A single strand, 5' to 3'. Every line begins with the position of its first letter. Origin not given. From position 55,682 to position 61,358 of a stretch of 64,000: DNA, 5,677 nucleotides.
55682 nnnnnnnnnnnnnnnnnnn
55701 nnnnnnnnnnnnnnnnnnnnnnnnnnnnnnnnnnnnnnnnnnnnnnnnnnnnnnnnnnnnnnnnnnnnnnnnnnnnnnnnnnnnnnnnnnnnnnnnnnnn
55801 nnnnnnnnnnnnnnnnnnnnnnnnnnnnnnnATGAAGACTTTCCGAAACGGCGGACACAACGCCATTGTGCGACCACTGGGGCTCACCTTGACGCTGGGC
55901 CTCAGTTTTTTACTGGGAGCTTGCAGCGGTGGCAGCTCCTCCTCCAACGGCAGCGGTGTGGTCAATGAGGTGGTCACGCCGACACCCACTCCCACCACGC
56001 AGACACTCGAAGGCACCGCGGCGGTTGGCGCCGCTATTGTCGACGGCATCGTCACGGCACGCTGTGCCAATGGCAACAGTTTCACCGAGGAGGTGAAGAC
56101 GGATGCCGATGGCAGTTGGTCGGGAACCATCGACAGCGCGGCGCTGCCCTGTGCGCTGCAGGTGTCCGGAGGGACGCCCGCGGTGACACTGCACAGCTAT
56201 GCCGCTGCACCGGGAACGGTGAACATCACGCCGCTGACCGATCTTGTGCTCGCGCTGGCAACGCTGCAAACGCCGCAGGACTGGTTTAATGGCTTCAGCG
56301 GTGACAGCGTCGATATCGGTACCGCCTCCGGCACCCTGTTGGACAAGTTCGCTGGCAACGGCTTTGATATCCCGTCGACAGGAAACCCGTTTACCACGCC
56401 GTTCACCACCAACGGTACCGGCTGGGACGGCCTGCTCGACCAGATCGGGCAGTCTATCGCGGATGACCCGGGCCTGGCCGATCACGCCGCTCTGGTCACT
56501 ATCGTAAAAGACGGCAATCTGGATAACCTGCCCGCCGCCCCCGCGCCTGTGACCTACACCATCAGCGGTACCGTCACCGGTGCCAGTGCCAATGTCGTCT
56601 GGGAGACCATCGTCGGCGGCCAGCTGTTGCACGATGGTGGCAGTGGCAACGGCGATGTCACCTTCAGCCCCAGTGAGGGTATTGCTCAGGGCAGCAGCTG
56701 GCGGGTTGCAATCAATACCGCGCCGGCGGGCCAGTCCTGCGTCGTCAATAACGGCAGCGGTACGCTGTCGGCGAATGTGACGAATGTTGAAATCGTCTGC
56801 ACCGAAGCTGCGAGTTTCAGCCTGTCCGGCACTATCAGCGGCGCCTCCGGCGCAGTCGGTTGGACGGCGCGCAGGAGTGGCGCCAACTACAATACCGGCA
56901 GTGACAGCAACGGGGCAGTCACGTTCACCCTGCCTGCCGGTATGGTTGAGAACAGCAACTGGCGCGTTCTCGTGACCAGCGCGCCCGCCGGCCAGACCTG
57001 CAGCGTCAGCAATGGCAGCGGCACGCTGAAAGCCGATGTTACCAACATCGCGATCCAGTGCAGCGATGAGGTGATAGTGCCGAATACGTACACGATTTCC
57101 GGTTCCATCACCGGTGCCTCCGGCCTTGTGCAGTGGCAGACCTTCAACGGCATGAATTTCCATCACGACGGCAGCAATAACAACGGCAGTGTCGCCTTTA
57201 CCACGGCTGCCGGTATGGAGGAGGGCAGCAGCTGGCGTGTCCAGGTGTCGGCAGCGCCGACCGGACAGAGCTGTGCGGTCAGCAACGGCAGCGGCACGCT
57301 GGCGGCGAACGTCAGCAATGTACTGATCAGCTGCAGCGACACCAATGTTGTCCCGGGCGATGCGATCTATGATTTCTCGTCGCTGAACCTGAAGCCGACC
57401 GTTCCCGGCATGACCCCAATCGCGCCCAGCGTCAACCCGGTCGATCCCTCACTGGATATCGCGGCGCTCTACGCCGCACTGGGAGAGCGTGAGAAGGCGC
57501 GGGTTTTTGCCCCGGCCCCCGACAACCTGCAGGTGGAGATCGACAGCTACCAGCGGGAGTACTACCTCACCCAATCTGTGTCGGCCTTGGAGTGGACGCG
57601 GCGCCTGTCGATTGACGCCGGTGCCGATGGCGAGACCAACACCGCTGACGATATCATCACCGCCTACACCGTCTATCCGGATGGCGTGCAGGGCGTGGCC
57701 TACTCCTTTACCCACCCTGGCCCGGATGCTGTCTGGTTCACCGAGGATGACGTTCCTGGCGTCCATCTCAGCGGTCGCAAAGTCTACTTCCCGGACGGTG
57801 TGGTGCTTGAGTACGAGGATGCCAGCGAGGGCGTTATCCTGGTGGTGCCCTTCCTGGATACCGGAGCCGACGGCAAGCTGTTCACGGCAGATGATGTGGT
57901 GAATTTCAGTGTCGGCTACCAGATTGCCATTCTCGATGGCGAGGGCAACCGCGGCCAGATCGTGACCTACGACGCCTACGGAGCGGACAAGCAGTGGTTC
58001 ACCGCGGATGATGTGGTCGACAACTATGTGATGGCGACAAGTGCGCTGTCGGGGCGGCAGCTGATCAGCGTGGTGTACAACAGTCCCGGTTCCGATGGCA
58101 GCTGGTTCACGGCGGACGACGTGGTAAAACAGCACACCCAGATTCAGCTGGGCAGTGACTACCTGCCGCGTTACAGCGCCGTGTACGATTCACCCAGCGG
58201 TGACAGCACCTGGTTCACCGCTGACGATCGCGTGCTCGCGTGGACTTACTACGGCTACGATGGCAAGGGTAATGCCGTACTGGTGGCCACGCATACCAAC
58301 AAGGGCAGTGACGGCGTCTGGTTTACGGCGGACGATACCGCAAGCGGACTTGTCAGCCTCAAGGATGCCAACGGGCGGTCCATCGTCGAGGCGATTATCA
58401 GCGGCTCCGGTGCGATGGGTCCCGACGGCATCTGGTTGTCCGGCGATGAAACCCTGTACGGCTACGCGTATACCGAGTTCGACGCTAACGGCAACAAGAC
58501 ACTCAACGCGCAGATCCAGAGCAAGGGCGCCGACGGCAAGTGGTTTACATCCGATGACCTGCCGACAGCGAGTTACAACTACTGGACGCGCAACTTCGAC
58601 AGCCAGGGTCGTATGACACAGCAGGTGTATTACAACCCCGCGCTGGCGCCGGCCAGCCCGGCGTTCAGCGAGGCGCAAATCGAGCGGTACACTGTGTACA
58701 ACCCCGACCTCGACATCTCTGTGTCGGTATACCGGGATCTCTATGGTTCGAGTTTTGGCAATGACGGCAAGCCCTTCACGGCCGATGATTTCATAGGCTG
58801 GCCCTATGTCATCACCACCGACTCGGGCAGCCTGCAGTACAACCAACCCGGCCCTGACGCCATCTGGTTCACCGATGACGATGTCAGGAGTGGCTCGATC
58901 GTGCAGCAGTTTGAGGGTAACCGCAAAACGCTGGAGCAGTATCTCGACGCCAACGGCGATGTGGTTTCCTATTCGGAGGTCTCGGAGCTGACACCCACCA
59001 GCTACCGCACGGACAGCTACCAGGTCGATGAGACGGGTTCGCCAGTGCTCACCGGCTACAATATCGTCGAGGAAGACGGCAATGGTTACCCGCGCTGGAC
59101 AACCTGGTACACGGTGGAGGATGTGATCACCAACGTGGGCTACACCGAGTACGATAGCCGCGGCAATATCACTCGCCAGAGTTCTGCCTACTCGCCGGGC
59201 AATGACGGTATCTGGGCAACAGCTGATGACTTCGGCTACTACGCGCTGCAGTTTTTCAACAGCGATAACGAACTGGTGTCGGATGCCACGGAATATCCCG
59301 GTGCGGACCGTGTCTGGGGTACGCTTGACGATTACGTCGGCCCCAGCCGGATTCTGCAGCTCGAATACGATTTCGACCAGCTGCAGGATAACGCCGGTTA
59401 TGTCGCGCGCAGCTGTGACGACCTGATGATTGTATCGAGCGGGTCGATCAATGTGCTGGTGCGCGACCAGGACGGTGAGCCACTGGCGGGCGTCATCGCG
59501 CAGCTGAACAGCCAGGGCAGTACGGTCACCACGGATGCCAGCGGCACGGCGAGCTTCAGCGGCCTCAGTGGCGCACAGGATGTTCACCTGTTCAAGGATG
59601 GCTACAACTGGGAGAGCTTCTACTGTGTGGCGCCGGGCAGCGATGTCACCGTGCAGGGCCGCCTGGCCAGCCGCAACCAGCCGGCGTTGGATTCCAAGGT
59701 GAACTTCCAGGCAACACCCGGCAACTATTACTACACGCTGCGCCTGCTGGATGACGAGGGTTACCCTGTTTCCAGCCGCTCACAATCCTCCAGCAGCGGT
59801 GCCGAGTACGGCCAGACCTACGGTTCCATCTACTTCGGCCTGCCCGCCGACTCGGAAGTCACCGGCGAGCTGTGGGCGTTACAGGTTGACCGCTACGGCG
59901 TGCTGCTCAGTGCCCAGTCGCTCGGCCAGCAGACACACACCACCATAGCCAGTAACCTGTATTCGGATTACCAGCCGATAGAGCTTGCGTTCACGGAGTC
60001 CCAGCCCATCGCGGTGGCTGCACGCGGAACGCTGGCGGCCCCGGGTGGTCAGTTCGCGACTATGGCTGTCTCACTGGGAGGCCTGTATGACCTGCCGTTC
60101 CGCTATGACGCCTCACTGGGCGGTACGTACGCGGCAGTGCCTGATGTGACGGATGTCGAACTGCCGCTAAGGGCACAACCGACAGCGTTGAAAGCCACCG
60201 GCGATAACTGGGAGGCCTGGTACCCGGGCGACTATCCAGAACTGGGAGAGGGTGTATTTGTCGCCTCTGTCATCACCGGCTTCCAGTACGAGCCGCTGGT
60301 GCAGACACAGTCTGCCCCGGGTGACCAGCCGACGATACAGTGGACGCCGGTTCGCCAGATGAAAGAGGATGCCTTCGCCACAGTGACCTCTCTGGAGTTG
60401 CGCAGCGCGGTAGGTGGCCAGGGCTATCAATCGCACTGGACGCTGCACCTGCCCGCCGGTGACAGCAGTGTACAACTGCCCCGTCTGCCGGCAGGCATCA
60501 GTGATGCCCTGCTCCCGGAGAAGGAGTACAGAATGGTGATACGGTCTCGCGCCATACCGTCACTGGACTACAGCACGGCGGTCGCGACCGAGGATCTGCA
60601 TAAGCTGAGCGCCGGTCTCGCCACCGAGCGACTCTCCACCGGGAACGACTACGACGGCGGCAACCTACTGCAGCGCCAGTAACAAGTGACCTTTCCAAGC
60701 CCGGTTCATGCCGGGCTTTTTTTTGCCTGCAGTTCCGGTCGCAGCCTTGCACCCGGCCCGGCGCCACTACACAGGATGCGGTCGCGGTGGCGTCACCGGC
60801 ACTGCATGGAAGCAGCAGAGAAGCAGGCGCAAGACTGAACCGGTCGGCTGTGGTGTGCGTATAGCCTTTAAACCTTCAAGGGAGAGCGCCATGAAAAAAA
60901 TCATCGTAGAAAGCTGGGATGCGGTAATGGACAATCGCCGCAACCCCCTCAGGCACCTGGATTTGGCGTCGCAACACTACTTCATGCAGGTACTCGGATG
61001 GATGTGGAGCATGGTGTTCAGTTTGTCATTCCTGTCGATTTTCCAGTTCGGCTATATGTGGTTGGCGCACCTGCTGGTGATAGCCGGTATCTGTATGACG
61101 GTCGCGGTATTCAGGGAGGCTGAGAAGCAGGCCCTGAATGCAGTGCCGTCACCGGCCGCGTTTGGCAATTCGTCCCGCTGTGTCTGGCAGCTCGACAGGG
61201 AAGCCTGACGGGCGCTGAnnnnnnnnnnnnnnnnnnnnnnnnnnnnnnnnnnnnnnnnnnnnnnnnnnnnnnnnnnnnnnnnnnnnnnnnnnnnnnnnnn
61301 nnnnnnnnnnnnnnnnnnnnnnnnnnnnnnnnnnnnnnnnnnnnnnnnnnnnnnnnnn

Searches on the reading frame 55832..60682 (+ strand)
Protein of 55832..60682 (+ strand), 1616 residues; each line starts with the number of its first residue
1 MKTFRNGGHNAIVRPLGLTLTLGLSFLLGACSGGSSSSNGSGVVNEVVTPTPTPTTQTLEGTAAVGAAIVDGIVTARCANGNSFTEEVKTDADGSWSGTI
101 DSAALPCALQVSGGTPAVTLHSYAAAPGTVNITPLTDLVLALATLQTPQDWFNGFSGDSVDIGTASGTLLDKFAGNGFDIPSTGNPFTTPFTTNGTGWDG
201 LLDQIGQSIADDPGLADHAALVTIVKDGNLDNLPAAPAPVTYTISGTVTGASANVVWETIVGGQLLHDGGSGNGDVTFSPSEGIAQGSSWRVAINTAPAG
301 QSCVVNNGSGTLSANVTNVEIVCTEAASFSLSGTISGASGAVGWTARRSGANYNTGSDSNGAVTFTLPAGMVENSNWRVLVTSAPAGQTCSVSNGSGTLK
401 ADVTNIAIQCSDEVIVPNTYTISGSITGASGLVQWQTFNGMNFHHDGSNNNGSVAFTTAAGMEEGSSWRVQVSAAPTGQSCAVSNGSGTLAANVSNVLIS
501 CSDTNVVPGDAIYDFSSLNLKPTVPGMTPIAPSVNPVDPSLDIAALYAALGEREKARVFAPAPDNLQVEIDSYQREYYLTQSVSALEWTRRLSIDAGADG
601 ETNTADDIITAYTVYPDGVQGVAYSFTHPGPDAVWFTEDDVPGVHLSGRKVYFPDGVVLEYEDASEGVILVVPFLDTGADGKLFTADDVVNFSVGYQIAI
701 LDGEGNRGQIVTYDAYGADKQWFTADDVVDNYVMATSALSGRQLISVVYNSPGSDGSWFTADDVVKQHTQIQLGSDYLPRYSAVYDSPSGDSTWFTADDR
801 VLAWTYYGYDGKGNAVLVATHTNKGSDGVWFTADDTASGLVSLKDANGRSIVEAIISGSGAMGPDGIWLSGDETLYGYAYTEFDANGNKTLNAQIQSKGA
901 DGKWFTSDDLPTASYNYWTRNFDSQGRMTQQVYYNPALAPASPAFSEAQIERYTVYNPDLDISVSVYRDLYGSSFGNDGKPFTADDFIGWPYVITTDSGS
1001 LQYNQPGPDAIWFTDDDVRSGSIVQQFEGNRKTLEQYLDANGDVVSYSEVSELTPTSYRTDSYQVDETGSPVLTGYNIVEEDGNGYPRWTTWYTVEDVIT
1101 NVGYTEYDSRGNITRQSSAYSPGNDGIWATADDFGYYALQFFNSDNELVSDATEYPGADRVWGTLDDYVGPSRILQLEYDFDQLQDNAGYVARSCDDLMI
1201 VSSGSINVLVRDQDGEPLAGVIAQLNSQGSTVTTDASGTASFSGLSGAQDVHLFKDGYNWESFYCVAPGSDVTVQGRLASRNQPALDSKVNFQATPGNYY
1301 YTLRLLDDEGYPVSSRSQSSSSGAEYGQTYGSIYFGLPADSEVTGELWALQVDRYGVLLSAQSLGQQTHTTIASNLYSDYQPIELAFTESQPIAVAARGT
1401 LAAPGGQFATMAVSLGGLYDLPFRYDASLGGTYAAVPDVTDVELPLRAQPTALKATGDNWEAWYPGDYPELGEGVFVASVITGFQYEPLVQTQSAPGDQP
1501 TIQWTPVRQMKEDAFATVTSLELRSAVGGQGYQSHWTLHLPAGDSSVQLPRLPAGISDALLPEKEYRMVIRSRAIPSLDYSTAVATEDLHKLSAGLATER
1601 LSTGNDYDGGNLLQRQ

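Call 5: search_protein_families(library=pfam, proteins=[window:55832-60682:+])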
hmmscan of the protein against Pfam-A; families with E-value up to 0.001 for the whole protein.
window:55832-60682:+ (1616 aa): 1 family
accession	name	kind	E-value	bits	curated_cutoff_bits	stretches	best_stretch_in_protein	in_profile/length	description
PF13620.12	CarboxypepD_reg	-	0.0002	22.1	32.3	1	1205-1259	1-60/82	Carboxypeptidase regulatory-like domain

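Call 8: search_protein_families(library=ncbifam, proteins=[window:55832-60682:+], max_evalue=0.1)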
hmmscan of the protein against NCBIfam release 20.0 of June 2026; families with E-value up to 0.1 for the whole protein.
window:55832-60682:+ (1616 aa): 0 families

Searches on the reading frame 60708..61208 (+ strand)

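Call 5: search_protein_families(library=pfam, proteins=[window:60708-61208:+])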
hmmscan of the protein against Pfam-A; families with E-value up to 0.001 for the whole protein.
window:60708-61208:+ (166 aa): 0 families

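Call 8: search_protein_families(library=ncbifam, proteins=[window:60708-61208:+], max_evalue=0.1)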
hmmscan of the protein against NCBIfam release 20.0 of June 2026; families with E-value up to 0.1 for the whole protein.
window:60708-61208:+ (166 aa): 1 family
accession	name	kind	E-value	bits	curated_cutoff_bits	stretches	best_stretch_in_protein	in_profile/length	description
TIGR00792.1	gph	subfamily_domain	0.038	12.7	231.35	1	83-139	134-195/437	glycoside-pentoside-hexuronide (GPH):cation symporter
